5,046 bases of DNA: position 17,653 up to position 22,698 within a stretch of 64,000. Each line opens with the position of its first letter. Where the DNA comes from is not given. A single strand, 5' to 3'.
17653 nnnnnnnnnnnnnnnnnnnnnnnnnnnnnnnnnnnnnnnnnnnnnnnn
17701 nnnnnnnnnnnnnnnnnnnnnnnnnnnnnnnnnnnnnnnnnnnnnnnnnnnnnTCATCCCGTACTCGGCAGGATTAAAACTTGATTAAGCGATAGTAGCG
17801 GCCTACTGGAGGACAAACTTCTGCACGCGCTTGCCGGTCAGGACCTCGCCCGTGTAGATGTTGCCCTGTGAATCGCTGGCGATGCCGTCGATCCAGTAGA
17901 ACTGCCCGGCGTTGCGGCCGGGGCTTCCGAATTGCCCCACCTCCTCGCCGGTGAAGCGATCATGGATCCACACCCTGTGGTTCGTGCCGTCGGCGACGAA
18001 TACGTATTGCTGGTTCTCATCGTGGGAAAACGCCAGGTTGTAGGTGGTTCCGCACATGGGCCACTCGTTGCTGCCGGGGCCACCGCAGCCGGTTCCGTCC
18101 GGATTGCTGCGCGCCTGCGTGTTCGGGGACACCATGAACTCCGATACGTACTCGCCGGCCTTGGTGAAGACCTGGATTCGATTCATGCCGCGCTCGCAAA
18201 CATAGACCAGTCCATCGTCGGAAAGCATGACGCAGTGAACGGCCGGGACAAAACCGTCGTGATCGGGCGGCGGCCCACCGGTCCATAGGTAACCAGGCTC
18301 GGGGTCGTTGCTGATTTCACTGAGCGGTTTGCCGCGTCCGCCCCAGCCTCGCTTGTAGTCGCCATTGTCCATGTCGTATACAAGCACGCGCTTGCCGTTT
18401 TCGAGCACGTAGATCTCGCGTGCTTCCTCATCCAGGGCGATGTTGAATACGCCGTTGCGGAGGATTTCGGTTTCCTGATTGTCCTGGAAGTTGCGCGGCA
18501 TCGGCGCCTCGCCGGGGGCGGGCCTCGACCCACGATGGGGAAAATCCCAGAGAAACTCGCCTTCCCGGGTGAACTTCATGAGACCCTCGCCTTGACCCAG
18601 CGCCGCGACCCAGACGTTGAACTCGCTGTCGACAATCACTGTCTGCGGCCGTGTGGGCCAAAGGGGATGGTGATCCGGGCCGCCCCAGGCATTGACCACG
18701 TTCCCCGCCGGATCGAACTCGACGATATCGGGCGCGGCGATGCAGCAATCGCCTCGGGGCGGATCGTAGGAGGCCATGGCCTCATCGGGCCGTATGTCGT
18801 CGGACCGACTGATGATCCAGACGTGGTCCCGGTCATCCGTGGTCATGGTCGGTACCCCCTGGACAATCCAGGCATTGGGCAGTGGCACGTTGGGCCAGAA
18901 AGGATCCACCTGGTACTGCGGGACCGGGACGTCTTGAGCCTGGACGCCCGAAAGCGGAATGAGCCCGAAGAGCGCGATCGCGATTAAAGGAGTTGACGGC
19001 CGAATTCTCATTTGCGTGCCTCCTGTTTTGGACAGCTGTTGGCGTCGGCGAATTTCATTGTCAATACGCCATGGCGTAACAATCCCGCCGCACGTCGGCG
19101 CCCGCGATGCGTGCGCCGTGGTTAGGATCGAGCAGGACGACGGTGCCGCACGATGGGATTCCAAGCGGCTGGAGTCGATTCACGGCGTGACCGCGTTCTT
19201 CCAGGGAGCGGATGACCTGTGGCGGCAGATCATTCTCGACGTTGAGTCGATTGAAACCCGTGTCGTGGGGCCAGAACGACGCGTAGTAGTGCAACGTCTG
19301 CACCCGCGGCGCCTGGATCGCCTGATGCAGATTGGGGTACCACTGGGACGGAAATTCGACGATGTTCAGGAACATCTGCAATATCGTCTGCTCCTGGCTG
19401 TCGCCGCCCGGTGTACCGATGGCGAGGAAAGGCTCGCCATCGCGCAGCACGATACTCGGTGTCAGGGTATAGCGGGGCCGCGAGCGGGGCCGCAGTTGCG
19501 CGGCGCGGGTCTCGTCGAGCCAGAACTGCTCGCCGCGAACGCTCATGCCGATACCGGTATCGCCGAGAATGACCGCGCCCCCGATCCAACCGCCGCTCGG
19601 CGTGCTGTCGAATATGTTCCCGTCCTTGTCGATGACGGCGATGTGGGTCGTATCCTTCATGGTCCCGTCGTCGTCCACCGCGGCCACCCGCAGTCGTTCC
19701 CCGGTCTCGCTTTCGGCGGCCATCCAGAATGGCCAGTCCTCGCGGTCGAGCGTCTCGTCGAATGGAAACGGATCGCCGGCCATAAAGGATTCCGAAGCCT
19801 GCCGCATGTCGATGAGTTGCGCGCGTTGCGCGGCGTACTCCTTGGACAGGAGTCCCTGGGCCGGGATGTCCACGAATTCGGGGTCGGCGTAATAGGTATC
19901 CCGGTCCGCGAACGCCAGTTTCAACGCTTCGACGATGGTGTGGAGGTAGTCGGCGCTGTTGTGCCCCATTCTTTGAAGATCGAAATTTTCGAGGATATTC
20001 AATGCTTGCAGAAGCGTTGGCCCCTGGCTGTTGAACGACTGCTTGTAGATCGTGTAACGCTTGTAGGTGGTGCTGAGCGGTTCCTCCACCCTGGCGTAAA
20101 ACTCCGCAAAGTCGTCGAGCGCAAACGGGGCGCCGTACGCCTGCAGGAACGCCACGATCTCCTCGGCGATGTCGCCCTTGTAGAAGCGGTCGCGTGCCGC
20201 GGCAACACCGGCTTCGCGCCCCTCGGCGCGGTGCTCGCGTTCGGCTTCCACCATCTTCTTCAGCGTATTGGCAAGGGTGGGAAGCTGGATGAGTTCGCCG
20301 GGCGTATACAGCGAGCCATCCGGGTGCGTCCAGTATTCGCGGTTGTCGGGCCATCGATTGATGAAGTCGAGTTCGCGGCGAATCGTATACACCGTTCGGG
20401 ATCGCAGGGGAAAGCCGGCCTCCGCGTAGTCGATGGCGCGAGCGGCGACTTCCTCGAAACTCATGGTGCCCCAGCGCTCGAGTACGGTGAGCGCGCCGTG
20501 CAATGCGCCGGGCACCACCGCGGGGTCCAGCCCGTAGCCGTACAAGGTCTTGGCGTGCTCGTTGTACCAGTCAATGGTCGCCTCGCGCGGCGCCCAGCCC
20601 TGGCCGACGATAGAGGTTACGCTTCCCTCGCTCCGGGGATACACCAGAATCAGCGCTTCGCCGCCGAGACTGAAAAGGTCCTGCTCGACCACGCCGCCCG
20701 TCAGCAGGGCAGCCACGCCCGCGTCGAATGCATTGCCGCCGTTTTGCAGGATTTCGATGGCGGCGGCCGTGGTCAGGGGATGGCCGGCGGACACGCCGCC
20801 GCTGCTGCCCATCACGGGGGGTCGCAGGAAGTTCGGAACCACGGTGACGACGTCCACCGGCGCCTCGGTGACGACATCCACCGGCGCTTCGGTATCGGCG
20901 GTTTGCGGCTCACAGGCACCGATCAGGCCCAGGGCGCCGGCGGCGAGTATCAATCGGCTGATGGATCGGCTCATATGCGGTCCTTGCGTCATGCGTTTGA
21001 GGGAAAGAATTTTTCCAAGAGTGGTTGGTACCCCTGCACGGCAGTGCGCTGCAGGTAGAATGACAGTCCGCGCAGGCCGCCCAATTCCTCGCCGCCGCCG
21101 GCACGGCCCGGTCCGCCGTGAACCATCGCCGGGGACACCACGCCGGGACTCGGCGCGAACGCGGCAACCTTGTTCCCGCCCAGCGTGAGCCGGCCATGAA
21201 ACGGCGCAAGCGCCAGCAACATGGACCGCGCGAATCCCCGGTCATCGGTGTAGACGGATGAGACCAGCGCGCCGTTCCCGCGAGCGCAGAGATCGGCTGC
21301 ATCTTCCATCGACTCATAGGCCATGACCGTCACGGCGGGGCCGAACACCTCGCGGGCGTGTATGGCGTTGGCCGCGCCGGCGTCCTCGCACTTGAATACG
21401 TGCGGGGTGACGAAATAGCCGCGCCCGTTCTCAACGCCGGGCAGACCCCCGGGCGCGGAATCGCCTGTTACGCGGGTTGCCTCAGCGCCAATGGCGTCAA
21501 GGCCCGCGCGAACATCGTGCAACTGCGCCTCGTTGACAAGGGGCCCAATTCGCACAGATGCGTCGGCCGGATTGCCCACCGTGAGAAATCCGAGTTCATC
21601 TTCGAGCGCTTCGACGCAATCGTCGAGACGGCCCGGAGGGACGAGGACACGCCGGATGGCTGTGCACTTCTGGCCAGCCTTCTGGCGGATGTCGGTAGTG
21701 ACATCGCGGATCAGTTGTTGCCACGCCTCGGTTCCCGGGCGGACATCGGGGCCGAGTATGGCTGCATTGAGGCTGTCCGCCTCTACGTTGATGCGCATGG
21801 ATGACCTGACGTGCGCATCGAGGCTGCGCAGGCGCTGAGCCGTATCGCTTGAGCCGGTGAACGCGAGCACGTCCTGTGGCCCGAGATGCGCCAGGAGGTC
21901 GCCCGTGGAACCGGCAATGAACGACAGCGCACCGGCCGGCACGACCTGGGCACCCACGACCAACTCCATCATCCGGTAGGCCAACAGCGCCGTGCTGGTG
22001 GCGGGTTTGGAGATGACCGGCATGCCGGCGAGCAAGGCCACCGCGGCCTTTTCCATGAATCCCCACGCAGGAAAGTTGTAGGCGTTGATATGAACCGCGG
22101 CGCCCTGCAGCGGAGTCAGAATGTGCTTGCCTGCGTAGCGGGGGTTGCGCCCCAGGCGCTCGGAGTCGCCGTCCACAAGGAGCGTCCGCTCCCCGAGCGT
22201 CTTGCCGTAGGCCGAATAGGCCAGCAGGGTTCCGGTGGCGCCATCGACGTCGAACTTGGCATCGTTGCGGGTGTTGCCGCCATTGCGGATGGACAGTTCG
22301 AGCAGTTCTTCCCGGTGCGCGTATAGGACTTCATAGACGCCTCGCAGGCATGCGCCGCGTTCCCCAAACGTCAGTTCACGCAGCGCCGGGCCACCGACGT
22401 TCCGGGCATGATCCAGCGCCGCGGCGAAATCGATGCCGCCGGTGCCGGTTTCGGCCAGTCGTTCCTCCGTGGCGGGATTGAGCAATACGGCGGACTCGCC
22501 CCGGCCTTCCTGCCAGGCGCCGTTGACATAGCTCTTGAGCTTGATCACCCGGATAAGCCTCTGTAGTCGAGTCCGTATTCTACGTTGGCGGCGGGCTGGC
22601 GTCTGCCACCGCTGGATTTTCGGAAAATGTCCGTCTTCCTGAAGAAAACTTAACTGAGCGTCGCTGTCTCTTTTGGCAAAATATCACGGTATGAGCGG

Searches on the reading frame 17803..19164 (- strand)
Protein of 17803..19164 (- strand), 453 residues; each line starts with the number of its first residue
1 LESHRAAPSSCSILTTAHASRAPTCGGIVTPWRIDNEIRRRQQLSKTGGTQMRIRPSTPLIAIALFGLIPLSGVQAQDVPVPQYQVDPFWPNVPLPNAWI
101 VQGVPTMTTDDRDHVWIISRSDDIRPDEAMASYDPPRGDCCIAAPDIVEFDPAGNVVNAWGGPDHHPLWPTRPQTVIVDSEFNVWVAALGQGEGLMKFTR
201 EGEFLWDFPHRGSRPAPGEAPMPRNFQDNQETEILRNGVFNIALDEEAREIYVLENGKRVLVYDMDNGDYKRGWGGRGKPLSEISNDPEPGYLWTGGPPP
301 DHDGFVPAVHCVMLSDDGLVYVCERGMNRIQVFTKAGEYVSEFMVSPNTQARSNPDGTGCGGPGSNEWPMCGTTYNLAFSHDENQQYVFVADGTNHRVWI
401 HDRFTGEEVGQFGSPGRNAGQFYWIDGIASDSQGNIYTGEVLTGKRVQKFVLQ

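Call 23: search_protein_families(library=pfam, proteins=[window:17803-19164:-], max_evalue=0.00001)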
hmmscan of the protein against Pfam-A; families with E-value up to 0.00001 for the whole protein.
window:17803-19164:- (453 aa): 2 families
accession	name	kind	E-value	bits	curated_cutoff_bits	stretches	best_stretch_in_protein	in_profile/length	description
PF01436.27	NHL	-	2.6e-09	37.1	20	0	310-333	5-28/28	NHL repeat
PF08450.18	SGL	-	5e-06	26.7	26.3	0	377-450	139-210/246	SMP-30/Gluconolactonase/LRE-like region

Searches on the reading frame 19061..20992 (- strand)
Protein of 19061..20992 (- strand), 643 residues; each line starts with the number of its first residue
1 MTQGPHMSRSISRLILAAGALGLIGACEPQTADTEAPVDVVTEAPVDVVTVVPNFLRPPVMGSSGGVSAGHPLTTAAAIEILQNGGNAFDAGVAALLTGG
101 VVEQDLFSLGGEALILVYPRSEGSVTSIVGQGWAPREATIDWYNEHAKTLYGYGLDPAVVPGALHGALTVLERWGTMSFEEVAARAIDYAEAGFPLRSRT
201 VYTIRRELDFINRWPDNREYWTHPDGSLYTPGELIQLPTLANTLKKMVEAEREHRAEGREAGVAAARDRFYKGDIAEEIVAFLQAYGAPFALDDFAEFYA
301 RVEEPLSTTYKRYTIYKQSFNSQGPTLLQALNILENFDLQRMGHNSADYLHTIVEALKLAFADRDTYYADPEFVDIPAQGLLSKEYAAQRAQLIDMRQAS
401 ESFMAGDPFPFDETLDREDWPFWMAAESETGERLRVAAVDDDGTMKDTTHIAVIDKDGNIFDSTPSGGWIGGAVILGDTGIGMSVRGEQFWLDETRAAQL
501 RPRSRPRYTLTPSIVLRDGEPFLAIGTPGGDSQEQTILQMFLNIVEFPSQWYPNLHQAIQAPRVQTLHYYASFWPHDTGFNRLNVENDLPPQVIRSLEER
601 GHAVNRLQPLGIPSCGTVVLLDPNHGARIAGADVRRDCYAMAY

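Call 23: search_protein_families(library=pfam, proteins=[window:19061-20992:-], max_evalue=0.00001)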
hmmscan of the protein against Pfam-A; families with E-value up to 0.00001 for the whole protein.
window:19061-20992:- (643 aa): 1 family
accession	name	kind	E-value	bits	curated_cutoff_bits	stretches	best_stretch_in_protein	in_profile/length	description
PF01019.26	G_glu_transpept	-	2.4e-116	390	27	1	80-637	2-511/512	Gamma-glutamyltranspeptidase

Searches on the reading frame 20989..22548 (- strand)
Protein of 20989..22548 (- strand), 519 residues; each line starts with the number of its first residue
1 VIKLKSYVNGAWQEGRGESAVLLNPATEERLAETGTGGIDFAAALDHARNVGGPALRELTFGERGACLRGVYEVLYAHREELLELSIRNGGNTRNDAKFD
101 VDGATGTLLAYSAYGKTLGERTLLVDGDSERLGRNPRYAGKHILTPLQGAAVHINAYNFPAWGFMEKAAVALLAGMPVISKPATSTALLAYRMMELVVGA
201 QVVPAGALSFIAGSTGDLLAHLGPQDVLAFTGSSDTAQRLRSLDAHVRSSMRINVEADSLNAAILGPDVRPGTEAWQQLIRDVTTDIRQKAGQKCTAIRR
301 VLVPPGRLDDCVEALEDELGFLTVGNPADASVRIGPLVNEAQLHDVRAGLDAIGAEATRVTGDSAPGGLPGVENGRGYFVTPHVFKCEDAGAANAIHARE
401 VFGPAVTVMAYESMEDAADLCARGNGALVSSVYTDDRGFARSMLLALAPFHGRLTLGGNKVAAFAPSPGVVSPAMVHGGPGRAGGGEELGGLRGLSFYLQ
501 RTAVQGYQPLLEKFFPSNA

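Call 68: search_protein_families(library=pfam, proteins=[window:20989-22548:-], max_evalue=0.0001)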
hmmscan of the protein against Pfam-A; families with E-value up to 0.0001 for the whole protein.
window:20989-22548:- (519 aa): 1 family
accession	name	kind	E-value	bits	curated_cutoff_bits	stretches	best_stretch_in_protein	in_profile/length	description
PF00171.27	Aldedh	-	1.5e-60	205.5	23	1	12-502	1-459/461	Aldehyde dehydrogenase family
